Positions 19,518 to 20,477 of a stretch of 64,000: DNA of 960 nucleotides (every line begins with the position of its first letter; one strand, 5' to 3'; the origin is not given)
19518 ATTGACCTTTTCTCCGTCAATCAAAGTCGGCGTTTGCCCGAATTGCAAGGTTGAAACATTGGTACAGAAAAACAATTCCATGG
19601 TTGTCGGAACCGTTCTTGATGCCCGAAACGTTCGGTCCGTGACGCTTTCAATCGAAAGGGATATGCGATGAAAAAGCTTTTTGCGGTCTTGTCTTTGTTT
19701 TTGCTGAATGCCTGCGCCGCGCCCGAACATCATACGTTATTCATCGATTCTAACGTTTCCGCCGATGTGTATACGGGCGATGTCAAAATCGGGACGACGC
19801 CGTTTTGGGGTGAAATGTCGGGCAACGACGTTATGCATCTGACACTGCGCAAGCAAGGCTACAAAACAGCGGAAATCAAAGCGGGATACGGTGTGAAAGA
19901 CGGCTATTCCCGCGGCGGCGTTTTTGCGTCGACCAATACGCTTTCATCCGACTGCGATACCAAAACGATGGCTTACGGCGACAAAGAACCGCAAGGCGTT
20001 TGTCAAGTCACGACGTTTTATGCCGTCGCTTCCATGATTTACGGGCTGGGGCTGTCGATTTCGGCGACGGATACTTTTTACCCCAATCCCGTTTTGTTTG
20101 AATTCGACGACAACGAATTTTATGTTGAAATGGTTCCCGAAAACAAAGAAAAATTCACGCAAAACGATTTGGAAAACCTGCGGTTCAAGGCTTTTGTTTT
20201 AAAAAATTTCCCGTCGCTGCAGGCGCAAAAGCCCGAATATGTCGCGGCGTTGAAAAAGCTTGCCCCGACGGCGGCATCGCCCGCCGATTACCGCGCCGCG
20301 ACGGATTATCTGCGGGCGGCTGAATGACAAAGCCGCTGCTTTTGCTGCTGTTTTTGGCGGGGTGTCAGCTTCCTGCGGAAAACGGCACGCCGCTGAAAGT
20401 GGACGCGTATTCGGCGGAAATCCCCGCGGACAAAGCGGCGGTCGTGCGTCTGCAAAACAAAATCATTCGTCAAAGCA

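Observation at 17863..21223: Three translationally coupled lipoproteins (two with PEGA domains) directly downstream of the c-di-GMP enzymes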

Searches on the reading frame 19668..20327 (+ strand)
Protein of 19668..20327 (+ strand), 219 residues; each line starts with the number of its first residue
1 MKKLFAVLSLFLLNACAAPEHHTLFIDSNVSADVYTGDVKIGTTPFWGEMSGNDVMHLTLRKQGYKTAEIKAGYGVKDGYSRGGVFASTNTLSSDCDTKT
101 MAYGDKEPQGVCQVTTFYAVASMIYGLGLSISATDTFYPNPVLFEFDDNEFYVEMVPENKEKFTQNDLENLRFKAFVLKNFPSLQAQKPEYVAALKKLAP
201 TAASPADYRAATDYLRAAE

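Call 7: search_protein_families(library=pfam, proteins=[window:19668-20327:+], max_evalue=0.01)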
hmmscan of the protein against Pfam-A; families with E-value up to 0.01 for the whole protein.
window:19668-20327:+ (219 aa): 0 families

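Call 8: search_protein_families(library=ncbifam, proteins=[window:19668-20327:+], max_evalue=0.1)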
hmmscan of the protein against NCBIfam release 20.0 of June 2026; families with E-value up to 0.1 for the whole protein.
window:19668-20327:+ (219 aa): 0 families

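Call 18: find_homologous_proteins(query=window:19668-20327:+, max_evalue=0.01)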
Query window:19668-20327:+ (219 aa): 33 proteins with E <= 0.01 among 260 candidates.
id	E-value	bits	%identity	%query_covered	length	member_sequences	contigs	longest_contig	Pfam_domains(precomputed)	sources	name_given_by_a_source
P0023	5.4e-138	476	97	100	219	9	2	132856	-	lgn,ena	-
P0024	4.9e-119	414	82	100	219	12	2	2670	-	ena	-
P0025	6.7e-114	397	79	100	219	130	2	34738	-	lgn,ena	-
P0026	3.9e-65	238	51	100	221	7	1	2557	-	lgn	-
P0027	1.9e-64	235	50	99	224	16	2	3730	-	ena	-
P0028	1.2e-63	233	50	99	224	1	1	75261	-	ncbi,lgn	-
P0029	1.2e-61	226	47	99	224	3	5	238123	-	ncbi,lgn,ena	-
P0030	9.0e-60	220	49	99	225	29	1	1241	-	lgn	-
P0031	1.7e-53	200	46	99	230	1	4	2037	-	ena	-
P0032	9.6e-53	197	47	100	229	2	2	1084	-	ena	-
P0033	1.2e-52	197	45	99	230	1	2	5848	-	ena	-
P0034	2.2e-51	193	45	99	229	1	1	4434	-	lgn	-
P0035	4.5e-51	192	45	99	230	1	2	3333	-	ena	-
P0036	5.5e-51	191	45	99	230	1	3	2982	-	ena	-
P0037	8.4e-51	191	46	99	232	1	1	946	-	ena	-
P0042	8.8e-36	142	42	89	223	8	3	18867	-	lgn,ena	-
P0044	4.5e-15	74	42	34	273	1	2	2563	PF08308.18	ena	-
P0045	3.1e-13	68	37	34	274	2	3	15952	PF08308.18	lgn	-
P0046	2.7e-11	62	36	34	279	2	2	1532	PF08308.18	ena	-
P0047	9.1e-11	60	51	32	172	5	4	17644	-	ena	-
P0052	1.2e-8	53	28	90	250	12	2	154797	-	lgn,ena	-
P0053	1.5e-8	53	33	73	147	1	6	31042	-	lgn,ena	-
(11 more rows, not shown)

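Call 27: search_solved_structures(query=A2, max_evalue=10)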
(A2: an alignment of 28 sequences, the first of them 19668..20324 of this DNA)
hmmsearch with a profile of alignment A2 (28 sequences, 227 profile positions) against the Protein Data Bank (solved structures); distinct sequences matched with E-value up to 10: 1.
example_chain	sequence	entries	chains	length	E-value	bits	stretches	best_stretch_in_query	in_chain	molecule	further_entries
6gzb_A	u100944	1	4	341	0.32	13.8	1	47-158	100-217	Spore germination protein GerM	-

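Call 33: predict_structure(alignment_id=A2)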
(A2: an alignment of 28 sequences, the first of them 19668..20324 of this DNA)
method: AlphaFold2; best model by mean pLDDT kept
length: 219 residues; sequences in the alignment: 28
mean_pLDDT: 66.7   pTM: 0.61
mean pLDDT of the five models: 66.7, 65.4, 64.6, 63.5, 63.5
residues with pLDDT >= 90: 43; 70-90: 82; 50-70: 23; < 50: 71
segments of 3 or more residues with pLDDT < 50: 13-19, 74-136
pLDDT, mean of each block of 10 residues (from residue 1): 56 50 85 92 90 77 90 41 29 27 28 36 33 44 79 88 84 87 92 89 88 86
secondary structure, 60 per line:
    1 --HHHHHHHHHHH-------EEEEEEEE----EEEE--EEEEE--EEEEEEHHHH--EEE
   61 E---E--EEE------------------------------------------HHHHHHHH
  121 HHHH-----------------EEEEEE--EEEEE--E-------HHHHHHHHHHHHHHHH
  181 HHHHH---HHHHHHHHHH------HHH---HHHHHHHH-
elements in order: H3-13 E21-28 E33-36 E39-43 E46-51 H52-55 E58-61 E68-70 H113-124 E142-147 E150-154 H165-185 H189-198 H211-218

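Call 40: fold_search(model_id=the predicted structure, library=pdb)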
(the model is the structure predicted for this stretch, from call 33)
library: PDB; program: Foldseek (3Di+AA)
matches with E <= 10: 82; with E <= 0.001: 0
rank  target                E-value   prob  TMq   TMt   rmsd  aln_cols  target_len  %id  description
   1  9hfj                  2.1e-01  0.87  0.20  0.48   2.6        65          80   20  Crystal structure of the NTE domain of SusCdex (BT3090) dextran transporter (released 2025-11-26)
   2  3g3l                  2.8e-01  0.51  0.20  0.15   4.8        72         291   18  Crystal structure of putative membrane-associated protein of unknown function (YP_211325.1) from Bacteroides fragilis NC (released 2009-02-24)
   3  9n2d_E                7.8e-01  0.12  0.18  0.25  17.0       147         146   12  Cryo-EM structure of an extended F. johnsoniae BAM complex, composite map (released 2025-07-09)
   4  5aq0_B                9.4e-01  0.21  0.15  0.33   4.9        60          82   18  The structure of the Transthyretin-like domain of the first catalytic domain of the HUMAN Carboxypeptidase D (released 2016-09-28)
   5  7pmw_A                9.4e-01  0.18  0.17  0.07   6.8        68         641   10  HsPepT1 bound to Ala-Phe in the outward facing occluded conformation (released 2021-10-20)
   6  7pmx_A                9.4e-01  0.14  0.17  0.07   9.3        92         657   14  HsPepT1 bound to Ala-Phe in the outward facing open conformation (released 2021-10-20)
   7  9cmw_A                1.3e+00  0.04  0.11  0.04  17.1       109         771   17  The cryo-EM structure of BamACDE complex from Neisseria gonorrhoeae (released 2025-09-03)
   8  5aq0_A                2.5e+00  0.06  0.15  0.28   6.8        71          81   20  The structure of the Transthyretin-like domain of the first catalytic domain of the HUMAN Carboxypeptidase D (released 2016-09-28)
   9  7lhg_C                2.6e+00  0.05  0.12  0.05   7.5        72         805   11  Cryo-EM structure of E. coli P pilus tip assembly intermediate PapC-PapD-PapK-PapG in the first conformation (released 2021-08-11)
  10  6byr_B                2.8e+00  0.03  0.10  0.08   8.4        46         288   13  Structures of the PKA RI alpha holoenzyme with the FLHCC driver J-PKAc alpha or native PKAc alpha (released 2019-04-03)
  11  5dyl                  3.0e+00  0.04  0.10  0.04   8.2        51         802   18  Crystal structure of the cGMP-dependent protein kinase PKG from Plasmodium Vivax - Apo form (released 2015-11-04)
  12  3bb1_B                3.0e+00  0.02  0.09  0.09  11.8        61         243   24  Crystal structure of Toc34 from Pisum sativum in complex with Mg2+ and GMPPNP (released 2008-04-01)
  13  3fip_B                3.2e+00  0.05  0.13  0.09   6.2        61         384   11  Crystal structure of Usher PapC translocation pore (released 2009-09-08)
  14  9fy9_D                3.4e+00  0.06  0.15  0.06   4.9        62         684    6  Cryo-EM structure of the type 1 chaperone-usher pilus FimD-tip complex (FimDHGFC) - Conformer 1 (released 2025-06-04)
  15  6kyk_C                3.6e+00  0.03  0.11  0.14  11.5        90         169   13  Crystal structure of Shank3 NTD-ANK mutant in complex with Rap1 (released 2019-12-04)
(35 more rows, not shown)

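Call 46: search_protein_families(library=pfam, proteins=[window:19668-20324:+], max_evalue=10)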
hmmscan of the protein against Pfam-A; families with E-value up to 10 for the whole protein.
window:19668-20324:+ (219 aa): 1 family
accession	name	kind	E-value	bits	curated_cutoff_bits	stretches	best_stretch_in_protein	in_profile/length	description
PF08308.17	PEGA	-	0.22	11.9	20.8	1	23-69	3-50/71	PEGA domain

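Call 50: find_encoding_contigs(protein=P0052, flank=8000, max_places=2)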
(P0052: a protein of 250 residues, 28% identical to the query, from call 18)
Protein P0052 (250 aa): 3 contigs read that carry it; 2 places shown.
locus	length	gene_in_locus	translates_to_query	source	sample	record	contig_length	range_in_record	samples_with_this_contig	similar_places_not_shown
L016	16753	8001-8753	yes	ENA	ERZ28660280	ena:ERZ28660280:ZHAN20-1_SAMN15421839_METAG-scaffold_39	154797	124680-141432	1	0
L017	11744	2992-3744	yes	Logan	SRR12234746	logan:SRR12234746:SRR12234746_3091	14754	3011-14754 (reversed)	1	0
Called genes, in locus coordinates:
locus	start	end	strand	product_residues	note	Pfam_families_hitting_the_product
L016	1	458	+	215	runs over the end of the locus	PF00730:HhH-GPD, PF00633:HHH, PF10576:EndIII_4Fe-2S (weak)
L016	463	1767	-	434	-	-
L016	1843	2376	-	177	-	-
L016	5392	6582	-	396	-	PF00162:PGK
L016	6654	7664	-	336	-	PF00044:Gp_dh_N, PF02800:Gp_dh_C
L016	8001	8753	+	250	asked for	-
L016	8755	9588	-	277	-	PF00248:Aldo_ket_red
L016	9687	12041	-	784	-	-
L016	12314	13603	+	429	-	PF00654:Voltage_CLC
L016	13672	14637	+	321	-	PF06271:RDD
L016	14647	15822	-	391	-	PF07690:MFS_1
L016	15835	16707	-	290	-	PF00483:NTP_transferase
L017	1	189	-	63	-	?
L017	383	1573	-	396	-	PF00162:PGK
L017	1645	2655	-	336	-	PF00044:Gp_dh_N, PF02800:Gp_dh_C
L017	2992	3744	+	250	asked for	-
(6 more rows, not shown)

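Call 51: find_encoding_contigs(protein=P0053, flank=8000, max_places=2)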
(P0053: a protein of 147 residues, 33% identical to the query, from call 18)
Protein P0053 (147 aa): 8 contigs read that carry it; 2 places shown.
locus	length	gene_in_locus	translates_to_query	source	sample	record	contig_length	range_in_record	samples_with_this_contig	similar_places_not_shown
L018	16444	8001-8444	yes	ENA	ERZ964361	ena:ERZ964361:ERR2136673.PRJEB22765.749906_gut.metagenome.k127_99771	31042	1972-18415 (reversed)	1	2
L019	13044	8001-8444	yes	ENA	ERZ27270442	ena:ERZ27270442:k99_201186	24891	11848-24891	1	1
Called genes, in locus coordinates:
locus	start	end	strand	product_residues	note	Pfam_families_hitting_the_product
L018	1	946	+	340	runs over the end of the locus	PF13637:Ank_4 (faint), PF00023:Ank (faint), PF12796:Ank_2 (weak), PF13857:Ank_5 (weak)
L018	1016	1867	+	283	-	PF13637:Ank_4 (faint), PF12796:Ank_2 (faint), PF13857:Ank_5 (faint), PF00023:Ank (faint), PF13606:Ank_3 (faint)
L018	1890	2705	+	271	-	PF00023:Ank (faint), PF13606:Ank_3 (faint), PF12796:Ank_2 (weak), PF13637:Ank_4 (weak), PF13857:Ank_5 (weak)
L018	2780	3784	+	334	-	PF13280:WYL, PF25583:WCX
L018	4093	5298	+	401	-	PF14281:PDDEXK_4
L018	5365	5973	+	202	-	-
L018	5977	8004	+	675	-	PF08308:PEGA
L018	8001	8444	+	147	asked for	-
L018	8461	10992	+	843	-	-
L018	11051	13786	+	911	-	-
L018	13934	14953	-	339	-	PF00078:RVT_1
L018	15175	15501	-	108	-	-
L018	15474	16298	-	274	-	PF24390:PRTase-CE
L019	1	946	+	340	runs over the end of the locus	PF13637:Ank_4 (faint), PF00023:Ank (faint), PF12796:Ank_2 (weak), PF13857:Ank_5 (weak)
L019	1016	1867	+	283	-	PF13637:Ank_4 (faint), PF12796:Ank_2 (faint), PF13857:Ank_5 (faint), PF00023:Ank (faint), PF13606:Ank_3 (faint)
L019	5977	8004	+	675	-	PF08308:PEGA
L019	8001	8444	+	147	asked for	-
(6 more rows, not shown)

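Call 52: find_encoding_contigs(protein=P0045, flank=8000, max_places=2)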
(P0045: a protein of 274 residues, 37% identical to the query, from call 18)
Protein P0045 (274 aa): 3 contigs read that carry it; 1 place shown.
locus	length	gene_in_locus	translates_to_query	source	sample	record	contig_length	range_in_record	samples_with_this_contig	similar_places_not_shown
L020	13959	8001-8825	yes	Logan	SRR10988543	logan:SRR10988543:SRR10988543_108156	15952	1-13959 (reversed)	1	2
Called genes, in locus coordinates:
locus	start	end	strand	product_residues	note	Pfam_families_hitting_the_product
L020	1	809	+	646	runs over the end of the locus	PF01555:N6_N4_Mtase, PF18273:T3RM_EcoP15I_C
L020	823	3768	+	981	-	PF04851:ResIII, PF00270:DEAD (faint), PF19778:RE_endonuc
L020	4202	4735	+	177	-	-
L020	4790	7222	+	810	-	PF23374:Fn3_arc (faint), PF22820:TcaA_3rd_4th (faint), PF08308:PEGA (weak)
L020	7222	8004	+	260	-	-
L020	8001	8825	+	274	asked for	PF08308:PEGA (faint)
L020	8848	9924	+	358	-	PF00583:Acetyltransf_1 (faint), PF13508:Acetyltransf_7 (faint)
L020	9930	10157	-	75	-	-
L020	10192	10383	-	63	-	-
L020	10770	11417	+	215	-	-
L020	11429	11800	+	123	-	-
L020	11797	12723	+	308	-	PF12796:Ank_2, PF13637:Ank_4 (faint), PF13857:Ank_5, PF00023:Ank (weak), PF13606:Ank_3 (faint), PF23745:ANK_LRRK2 (faint), PF12796:Ank_2 (weak)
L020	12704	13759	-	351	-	-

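Call 55: search_protein_families(library=pfam, proteins=[L018:5365-5970:+, L018:5977-8001:+, L018:8001-8441:+, L020:4202-4732:+, L020:4790-7219:+, L020:7222-8001:+, L020:8001-8822:+, L016:8001-8750:+, L016:9687-12038:-], max_evalue=1)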
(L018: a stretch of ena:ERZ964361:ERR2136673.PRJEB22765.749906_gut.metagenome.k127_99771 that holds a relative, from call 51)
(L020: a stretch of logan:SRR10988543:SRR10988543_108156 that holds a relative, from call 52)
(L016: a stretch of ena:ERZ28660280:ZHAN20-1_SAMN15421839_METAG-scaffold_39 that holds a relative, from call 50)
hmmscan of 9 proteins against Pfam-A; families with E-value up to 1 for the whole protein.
L018:5365-5970:+ (202 aa): 1 family
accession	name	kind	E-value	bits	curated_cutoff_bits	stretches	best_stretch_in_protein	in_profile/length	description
PF08139.17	LPAM_1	-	0.03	15.2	20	1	1-18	1-18/18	Prokaryotic membrane lipoprotein lipid attachment site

L018:5977-8001:+ (675 aa): 2 families
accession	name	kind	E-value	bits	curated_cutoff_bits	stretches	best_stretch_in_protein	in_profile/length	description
PF08308.17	PEGA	-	1.4e-21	76.6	20.8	2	298-355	4-62/71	PEGA domain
PF22820.2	TcaA_3rd_4th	-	0.0072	16.7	27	0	296-323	3-29/73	TcaA protein 3rd/4th domain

L018:8001-8441:+ (147 aa): 2 families
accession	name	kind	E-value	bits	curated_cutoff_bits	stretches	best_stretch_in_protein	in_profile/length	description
PF08308.17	PEGA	-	0.005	17.1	20.8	1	26-69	4-48/71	PEGA domain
PF01277.22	Oleosin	-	0.049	13.8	25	1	114-128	38-52/113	Oleosin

L020:4202-4732:+ (177 aa): 1 family
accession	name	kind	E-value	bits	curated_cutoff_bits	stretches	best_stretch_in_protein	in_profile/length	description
PF08470.16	NTNH_C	-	0.071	13.6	23.9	1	92-166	44-118/162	Nontoxic nonhaemagglutinin C-terminal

L020:4790-7219:+ (810 aa): 7 families
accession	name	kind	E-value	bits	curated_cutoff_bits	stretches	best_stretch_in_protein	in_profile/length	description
PF08308.17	PEGA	-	1.7e-35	121.2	20.8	5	448-506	3-61/71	PEGA domain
PF22820.2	TcaA_3rd_4th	-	1.2e-08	35.2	27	1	222-245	5-27/73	TcaA protein 3rd/4th domain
PF23374.1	Fn3_arc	-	1.7e-07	31.7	28.9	0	298-325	24-55/78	Archaeal fibronectin-III type-like domain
PF13715.12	CarbopepD_reg_2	-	1.9e-05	25.1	32.2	0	329-367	41-79/88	CarboxypepD_reg-like domain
PF18033.7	SpuA_C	-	0.019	15.6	26.3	1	257-325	2-70/93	SpuA C-terminal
PF14686.12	fn3_3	-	0.037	14.2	24.4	1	274-335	15-73/75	Polysaccharide lyase family 4, domain II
PF12733.13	Cadherin-like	-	0.38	11.7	24.2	0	281-340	13-71/89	Cadherin-like beta sandwich domain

L020:7222-8001:+ (260 aa): 2 families
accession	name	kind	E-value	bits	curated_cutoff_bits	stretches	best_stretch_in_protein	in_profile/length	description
PF08308.17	PEGA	-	3.1e-05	24.2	20.8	1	27-67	5-48/71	PEGA domain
PF22820.2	TcaA_3rd_4th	-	0.034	14.5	27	1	23-51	2-31/73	TcaA protein 3rd/4th domain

L020:8001-8822:+ (274 aa): 2 families
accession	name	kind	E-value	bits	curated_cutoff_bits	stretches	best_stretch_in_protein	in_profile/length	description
PF08308.17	PEGA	-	2.1e-05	24.8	20.8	1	29-68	6-48/71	PEGA domain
PF15615.11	TerB_C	-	0.25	12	26.3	1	87-113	104-130/148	TerB-C domain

L016:8001-8750:+ (250 aa): 5 families
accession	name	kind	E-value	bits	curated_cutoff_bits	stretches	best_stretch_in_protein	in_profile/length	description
PF07691.17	PA14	-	0.00055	20.2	24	1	36-107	66-139/147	PA14 domain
PF19957.5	EAD5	-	0.097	12.9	27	1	28-80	56-109/135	Effector-associated domain 5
PF22102.2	ElaD-SseL-like_C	-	0.12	12.6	27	1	186-222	86-122/187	ElaD/SseL-like C-terminal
PF09652.15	Cas_VVA1548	-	0.15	12.7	25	1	92-138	3-49/91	Putative CRISPR-associated protein (Cas_VVA1548)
PF09759.15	Atx10homo_assoc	-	0.19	12.1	28.9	0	183-221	42-80/99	Spinocerebellar ataxia type 10 protein domain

L016:9687-12038:- (783 aa): 1 family
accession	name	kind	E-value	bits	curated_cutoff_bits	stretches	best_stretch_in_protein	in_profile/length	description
PF10884.14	DUF2683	-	0.0096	16.6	27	0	293-321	22-49/66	Protein of unknown function (DUF2683)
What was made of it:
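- Checked: Its homologues L020_260 and L020_274 exceed the Pfam cut-off (24.2 and 24.8 bits, call 55).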

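Call 56: search_solved_structures(query=L020:4202-4732:+, max_evalue=10)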
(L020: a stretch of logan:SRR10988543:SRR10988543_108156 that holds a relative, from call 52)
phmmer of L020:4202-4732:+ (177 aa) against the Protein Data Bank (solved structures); distinct sequences matched with E-value up to 10: 0.

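Call 57: search_solved_structures(query=L018:5365-5970:+, max_evalue=10)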
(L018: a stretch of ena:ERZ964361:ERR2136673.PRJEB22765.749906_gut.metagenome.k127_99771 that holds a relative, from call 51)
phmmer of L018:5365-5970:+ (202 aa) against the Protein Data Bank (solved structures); distinct sequences matched with E-value up to 10: 0.

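Call 63: find_encoding_contigs(protein=P0042, flank=8000, max_places=2)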
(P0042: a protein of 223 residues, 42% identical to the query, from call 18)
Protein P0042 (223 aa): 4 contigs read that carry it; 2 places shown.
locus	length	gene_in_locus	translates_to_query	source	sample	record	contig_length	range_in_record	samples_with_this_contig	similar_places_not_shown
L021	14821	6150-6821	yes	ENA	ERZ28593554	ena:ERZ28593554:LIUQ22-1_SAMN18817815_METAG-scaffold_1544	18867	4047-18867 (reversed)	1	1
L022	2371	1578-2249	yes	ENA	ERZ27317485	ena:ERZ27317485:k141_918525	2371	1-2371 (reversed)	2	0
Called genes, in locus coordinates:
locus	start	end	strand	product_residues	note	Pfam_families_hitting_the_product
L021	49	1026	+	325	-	PF00437:T2SSE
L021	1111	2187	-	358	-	PF00154:RecA_N, PF08423:Rad51, PF06745:ATPase (weak), PF27531:MT3502_N (weak), PF21096:RecA_C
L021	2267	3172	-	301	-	PF09243:Rsm22, PF13649:Methyltransf_25 (faint)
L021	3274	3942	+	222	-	-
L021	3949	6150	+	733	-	PF08308:PEGA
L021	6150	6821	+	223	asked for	-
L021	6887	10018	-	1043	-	PF00133:tRNA-synt_1, PF09334:tRNA-synt_1g (faint), PF08264:Anticodon_1, PF19302:DUF5915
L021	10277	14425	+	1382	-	-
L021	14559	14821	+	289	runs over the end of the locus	PF00140:Sigma70_r1_2 (weak), PF04542:Sigma70_r2, PF04539:Sigma70_r3 (faint), PF04545:Sigma70_r4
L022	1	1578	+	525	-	?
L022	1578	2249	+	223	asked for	-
